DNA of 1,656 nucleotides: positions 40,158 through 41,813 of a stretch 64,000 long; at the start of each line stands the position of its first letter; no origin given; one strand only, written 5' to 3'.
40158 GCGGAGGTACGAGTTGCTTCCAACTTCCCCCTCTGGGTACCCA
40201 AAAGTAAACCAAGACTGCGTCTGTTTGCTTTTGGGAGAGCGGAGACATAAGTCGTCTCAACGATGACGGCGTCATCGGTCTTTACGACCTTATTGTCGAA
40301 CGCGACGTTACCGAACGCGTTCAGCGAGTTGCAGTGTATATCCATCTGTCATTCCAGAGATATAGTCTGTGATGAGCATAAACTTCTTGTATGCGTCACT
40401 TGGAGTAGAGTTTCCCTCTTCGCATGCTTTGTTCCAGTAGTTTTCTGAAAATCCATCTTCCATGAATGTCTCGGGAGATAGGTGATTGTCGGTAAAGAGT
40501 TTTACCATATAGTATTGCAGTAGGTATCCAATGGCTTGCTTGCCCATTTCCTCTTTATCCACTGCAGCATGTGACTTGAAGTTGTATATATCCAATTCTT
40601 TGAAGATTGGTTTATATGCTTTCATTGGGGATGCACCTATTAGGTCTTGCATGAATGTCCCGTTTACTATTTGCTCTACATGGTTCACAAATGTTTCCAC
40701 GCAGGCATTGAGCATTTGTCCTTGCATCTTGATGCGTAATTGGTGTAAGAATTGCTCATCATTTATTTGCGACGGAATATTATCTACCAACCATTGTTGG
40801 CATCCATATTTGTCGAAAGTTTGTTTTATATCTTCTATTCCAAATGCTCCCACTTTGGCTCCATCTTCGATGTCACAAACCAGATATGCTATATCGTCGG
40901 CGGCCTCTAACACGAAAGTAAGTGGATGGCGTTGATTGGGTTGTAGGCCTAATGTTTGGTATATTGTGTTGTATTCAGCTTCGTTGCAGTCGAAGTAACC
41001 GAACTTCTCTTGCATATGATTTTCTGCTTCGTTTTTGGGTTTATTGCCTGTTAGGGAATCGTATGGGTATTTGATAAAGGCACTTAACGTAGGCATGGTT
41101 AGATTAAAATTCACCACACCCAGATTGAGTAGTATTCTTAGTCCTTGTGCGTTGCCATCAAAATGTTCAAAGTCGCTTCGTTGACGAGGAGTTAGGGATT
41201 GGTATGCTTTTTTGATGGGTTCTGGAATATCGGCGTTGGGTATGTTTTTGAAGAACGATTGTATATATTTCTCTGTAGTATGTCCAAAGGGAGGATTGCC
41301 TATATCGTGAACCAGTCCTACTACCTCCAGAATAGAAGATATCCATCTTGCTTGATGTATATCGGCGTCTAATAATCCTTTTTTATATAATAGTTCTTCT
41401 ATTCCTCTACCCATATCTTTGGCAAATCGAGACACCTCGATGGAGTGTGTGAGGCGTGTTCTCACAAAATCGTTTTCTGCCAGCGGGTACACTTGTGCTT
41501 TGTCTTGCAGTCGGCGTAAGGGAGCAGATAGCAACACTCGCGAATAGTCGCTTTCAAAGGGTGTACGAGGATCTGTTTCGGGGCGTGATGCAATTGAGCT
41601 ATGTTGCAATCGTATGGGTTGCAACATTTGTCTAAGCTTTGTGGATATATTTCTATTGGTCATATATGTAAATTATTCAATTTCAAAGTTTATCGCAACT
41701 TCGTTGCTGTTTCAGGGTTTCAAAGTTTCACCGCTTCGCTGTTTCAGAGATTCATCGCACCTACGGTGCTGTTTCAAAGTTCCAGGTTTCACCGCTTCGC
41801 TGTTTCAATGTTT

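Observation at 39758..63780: Mosaic (BIME-like) non-coding repeat family fills six consecutive intergenic gaps and is absent from the first 39 kb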

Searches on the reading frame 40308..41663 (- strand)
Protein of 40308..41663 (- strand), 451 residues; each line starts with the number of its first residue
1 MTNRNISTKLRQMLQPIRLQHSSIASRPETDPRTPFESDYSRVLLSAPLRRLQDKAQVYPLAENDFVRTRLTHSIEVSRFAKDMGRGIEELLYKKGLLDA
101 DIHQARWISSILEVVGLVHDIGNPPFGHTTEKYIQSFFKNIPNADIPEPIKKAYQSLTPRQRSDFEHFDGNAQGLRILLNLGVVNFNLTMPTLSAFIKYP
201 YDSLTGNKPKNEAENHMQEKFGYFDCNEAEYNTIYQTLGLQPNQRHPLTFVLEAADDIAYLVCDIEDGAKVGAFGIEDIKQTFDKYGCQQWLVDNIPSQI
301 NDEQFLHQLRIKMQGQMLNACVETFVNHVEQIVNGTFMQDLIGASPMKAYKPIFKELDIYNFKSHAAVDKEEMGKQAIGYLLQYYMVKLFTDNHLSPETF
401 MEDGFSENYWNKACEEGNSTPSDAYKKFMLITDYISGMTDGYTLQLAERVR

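Call 19: find_encoding_contigs(protein=window:40308-41663:-, flank=10000, max_places=10)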
Protein window:40308-41663:- (451 aa): 7 contigs read that carry it; 4 places shown.
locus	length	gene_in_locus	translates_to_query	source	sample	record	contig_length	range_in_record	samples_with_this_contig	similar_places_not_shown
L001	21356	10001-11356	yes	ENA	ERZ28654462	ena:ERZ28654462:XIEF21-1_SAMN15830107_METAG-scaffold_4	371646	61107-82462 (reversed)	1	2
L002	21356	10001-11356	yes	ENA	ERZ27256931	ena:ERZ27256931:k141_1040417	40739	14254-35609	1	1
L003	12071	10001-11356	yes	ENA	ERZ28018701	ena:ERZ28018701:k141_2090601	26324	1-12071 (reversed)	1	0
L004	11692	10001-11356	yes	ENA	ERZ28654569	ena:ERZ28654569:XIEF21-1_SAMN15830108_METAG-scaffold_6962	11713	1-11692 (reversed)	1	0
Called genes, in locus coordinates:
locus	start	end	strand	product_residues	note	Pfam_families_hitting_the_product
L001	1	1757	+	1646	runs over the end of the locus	PF05547:Peptidase_M6, PF02368:Big_2 (weak)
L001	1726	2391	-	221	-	-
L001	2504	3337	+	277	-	PF23023:Anti-Pycsar_Apyc1 (weak), PF00753:Lactamase_B, PF12706:Lactamase_B_2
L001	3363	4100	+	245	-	PF00535:Glycos_transf_2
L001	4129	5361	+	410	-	PF01551:Peptidase_M23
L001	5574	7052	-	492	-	PF08245:Mur_ligase_M, PF27239:FOL3_C (faint), PF02875:Mur_ligase_C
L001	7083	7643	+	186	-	PF00881:Nitroreductase, PF14512:TM1586_NiRdase (weak), PF00881:Nitroreductase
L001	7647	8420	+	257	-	PF06325:PrmA, PF05175:MTS, PF13489:Methyltransf_23, PF08241:Methyltransf_11 (weak), PF08242:Methyltransf_12 (faint), PF13649:Methyltransf_25, PF13847:Methyltransf_31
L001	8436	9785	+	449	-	PF10396:TrmE_N, PF12631:MnmE_helical, PF00350:Dynamin_N (weak), PF01926:MMR_HSR1, PF02421:FeoB_N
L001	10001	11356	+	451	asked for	PF01966:HD (faint)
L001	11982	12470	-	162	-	-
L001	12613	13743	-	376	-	PF01497:Peripla_BP_2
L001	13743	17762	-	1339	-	PF02811:PHP, PF07733:DNA_pol3_alpha, PF17657:DNA_pol3_finger, PF14579:HHH_6, PF01336:tRNA_anti-codon (weak)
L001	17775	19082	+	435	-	PF00586:AIRS, PF02769:AIRS_C (weak)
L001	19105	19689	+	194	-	-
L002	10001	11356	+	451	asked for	PF01966:HD (faint)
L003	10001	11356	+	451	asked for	PF01966:HD (faint)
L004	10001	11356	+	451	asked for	PF01966:HD (faint)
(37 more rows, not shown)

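Call 31: find_homologous_proteins(query=window:40308-41663:-, max_evalue=1e-50)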
Query window:40308-41663:- (451 aa): 4497 proteins with E <= 1e-50 among 8000 candidates; the best 120 are listed.
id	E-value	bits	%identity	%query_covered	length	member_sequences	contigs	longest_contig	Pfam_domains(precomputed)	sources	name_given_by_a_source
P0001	4.4e-284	960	92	100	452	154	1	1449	PF01966.29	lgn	-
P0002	4.1e-191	654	64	98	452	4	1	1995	PF13286.12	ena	-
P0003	1.2e-190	652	64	98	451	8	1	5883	PF13286.12,PF01966.29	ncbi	-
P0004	8.6e-188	643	64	98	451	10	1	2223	PF13286.12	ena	-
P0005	6.5e-180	617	60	98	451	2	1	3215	PF13286.12,PF01966.29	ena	-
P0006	1.8e-178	612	60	99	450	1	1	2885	PF13286.12,PF01966.29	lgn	-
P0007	1.3e-176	606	59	99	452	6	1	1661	PF01966.29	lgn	-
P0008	6.5e-137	475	51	97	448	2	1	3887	-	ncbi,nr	ncbi:MAG: dNTP triphosphohydrolase [Bacteroidales bacterium]|nr:dNTP triphosphohydrolase [Candidatus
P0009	5.8e-121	422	48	97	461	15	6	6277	PF01966.29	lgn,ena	-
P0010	2.9e-119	417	47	99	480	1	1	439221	PF01966.29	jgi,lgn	jgi:dGTPase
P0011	9.7e-119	415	46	99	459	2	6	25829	PF01966.29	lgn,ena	-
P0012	2.7e-118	414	46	98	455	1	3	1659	PF01966.29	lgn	-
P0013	2.9e-118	414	48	97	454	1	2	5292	PF01966.29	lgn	-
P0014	4.3e-118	413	46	97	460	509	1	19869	PF01966.29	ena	-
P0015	1.8e-117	411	46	97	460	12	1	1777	PF01966.29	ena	-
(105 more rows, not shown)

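Call 32: list_cluster_members(proteins=[P0001, P0002, P0003, P0004, P0005, P0006, P0007])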
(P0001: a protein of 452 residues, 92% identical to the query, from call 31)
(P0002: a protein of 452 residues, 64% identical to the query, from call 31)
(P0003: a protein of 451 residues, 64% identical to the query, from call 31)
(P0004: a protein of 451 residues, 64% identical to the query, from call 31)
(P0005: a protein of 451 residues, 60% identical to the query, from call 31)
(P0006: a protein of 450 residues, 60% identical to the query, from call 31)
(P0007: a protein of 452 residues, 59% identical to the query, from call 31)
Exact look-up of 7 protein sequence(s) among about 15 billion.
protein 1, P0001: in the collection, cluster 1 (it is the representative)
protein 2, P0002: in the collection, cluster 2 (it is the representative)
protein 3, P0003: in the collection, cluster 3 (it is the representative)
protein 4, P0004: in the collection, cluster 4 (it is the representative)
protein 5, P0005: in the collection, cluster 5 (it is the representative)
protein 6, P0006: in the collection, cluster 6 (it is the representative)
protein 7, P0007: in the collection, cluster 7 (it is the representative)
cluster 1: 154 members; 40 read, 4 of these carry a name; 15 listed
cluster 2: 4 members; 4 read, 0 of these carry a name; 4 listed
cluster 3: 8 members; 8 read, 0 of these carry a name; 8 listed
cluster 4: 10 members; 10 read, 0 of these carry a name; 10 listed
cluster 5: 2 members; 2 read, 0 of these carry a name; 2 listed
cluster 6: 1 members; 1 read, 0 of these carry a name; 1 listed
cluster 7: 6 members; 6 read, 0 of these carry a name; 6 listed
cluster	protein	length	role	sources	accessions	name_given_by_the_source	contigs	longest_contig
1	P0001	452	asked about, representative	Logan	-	-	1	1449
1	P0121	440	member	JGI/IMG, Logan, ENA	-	dGTPase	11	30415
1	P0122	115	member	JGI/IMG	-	dGTP triphosphohydrolase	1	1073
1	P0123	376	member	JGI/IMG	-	dGTPase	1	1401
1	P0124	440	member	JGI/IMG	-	dGTPase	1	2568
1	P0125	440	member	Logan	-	-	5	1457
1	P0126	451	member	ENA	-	-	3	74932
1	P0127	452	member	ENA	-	-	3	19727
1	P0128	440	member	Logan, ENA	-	-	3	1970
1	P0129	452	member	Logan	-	-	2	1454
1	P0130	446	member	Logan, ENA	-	-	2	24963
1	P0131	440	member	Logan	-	-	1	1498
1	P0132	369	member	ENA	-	-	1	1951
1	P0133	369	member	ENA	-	-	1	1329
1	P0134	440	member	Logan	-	-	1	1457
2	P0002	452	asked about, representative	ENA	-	-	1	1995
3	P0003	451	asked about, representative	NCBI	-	-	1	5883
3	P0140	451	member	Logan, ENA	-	-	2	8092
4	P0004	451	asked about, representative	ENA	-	-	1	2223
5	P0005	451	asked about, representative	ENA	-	-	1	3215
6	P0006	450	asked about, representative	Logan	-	-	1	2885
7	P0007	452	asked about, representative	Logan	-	-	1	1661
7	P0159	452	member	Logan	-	-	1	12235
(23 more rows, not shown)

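Call 33: find_encoding_contigs(protein=P0121, flank=10000, max_places=6)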
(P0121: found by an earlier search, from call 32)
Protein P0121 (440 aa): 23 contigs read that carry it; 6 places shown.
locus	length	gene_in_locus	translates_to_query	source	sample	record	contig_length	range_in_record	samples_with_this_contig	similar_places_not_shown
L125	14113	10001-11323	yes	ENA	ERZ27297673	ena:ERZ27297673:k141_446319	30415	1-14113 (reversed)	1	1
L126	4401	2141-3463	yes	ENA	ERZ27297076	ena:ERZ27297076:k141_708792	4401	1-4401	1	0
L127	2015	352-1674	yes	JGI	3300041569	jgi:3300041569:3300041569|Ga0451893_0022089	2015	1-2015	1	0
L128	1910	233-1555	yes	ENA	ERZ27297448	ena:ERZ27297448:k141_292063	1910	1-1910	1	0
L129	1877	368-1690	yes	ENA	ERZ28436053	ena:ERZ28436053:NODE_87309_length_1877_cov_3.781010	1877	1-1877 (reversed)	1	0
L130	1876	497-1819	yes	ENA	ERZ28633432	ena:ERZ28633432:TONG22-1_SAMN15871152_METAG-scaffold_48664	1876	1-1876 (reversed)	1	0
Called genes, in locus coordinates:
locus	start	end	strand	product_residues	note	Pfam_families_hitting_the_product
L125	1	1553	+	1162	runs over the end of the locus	PF05547:Peptidase_M6, PF26182:Ig_NUP210_5th (faint), PF02368:Big_2 (weak), PF26918:Ig_Eae (faint), PF02368:Big_2 (weak)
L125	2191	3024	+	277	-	PF23023:Anti-Pycsar_Apyc1 (weak), PF00753:Lactamase_B, PF12706:Lactamase_B_2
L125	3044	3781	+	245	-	PF00535:Glycos_transf_2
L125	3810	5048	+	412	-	PF01551:Peptidase_M23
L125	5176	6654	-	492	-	PF08245:Mur_ligase_M (weak), PF27239:FOL3_C (weak), PF02875:Mur_ligase_C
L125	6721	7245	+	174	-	PF14512:TM1586_NiRdase (faint), PF00881:Nitroreductase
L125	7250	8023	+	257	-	PF06325:PrmA, PF05175:MTS, PF13489:Methyltransf_23 (faint), PF13649:Methyltransf_25, PF13847:Methyltransf_31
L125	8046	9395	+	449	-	PF10396:TrmE_N, PF12631:MnmE_helical, PF00350:Dynamin_N (weak), PF01926:MMR_HSR1, PF02421:FeoB_N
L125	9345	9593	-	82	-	-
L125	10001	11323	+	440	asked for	PF01966:HD (faint)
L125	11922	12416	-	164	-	-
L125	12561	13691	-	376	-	PF01497:Peripla_BP_2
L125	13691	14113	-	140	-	?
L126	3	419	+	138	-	?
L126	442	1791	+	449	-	PF10396:TrmE_N, PF12631:MnmE_helical, PF00350:Dynamin_N (weak), PF01926:MMR_HSR1, PF02421:FeoB_N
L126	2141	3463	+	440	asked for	PF01966:HD (faint)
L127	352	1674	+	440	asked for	PF01966:HD (faint)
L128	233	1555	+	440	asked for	PF01966:HD (faint)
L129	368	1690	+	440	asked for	PF01966:HD (faint)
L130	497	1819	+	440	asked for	PF01966:HD (faint)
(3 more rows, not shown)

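Call 34: find_encoding_contigs(protein=P0127, flank=10000, max_places=4)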
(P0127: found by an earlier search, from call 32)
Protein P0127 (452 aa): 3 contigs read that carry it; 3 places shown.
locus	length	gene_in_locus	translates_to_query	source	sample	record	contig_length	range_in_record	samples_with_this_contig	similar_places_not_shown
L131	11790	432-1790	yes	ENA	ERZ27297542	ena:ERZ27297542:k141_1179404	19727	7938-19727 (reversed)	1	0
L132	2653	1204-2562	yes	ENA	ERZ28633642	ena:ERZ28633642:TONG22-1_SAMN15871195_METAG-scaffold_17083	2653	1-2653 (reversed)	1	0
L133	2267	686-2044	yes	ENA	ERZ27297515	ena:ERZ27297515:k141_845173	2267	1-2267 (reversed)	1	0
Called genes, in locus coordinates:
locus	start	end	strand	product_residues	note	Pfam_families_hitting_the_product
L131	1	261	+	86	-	?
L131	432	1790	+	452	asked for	PF01966:HD (faint)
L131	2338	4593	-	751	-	PF17764:PriA_3primeBD, PF00270:DEAD, PF04851:ResIII, PF20720:nSTAND3 (faint), PF22590:Cas3-like_C_2 (faint), PF18319:Zn_ribbon_PriA (weak), PF00271:Helicase_C, PF18074:PriA_C (faint)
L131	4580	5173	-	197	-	PF00265:TK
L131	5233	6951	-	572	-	PF01368:DHH, PF02272:DHHA1, PF17768:RecJ_OB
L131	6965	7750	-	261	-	PF00795:CN_hydrolase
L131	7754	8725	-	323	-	PF12127:FloA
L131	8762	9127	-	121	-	PF24961:NfeD_membrane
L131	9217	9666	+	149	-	-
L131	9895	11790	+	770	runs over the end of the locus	PF01751:Toprim, PF01131:Topoisom_bac, PF13368:Toprim_C_rpt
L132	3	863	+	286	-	?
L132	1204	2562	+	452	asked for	PF01966:HD (faint)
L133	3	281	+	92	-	?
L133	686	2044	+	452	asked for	PF01966:HD (faint)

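Call 57: find_encoding_contigs(protein=P0159, flank=10000, max_places=3)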
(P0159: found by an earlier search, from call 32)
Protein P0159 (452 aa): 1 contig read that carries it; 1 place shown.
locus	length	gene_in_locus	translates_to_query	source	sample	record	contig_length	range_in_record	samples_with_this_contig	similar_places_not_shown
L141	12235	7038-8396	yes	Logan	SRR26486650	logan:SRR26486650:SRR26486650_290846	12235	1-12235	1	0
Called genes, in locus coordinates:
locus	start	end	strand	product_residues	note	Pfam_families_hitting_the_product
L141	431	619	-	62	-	-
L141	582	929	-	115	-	PF18925:DUF5675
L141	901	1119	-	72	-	-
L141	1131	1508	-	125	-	-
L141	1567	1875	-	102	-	-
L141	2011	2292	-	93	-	-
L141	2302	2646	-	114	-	-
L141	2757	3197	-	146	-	-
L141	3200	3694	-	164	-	PF13392:HNH_3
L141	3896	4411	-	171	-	-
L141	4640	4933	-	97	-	-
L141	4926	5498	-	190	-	PF04542:Sigma70_r2, PF08281:Sigma70_r4_2, PF04545:Sigma70_r4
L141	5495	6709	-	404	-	-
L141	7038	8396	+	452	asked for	PF01966:HD (faint)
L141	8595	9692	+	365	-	PF00004:AAA, PF07728:AAA_5 (faint)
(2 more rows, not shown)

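Call 58: find_encoding_contigs(protein=P0140, flank=10000, max_places=3)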
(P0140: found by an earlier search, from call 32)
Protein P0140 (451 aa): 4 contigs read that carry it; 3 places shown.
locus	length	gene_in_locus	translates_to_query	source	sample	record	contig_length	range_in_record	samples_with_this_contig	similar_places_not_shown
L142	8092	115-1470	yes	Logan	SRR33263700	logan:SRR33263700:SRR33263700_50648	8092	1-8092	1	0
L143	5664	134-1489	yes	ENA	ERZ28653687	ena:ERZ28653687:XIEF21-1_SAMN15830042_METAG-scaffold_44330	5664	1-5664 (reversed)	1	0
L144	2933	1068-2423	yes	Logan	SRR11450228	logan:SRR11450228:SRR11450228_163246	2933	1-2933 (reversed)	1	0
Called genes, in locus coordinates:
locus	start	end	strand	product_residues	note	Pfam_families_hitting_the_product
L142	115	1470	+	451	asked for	PF01966:HD (faint), PF13286:HD_assoc (faint)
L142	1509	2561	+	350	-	-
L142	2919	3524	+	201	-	PF19570:DUF6088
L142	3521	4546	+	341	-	PF08843:AbiEii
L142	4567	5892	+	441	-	PF04607:RelA_SpoT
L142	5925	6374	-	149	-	-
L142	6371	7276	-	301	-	-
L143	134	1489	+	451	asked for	PF01966:HD (faint), PF13286:HD_assoc (faint)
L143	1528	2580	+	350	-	-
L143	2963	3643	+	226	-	PF26915:Phage_P4_cII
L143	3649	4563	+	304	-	-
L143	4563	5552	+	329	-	PF08808:RES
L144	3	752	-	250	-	?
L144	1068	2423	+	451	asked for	PF01966:HD (faint), PF13286:HD_assoc (faint)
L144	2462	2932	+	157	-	?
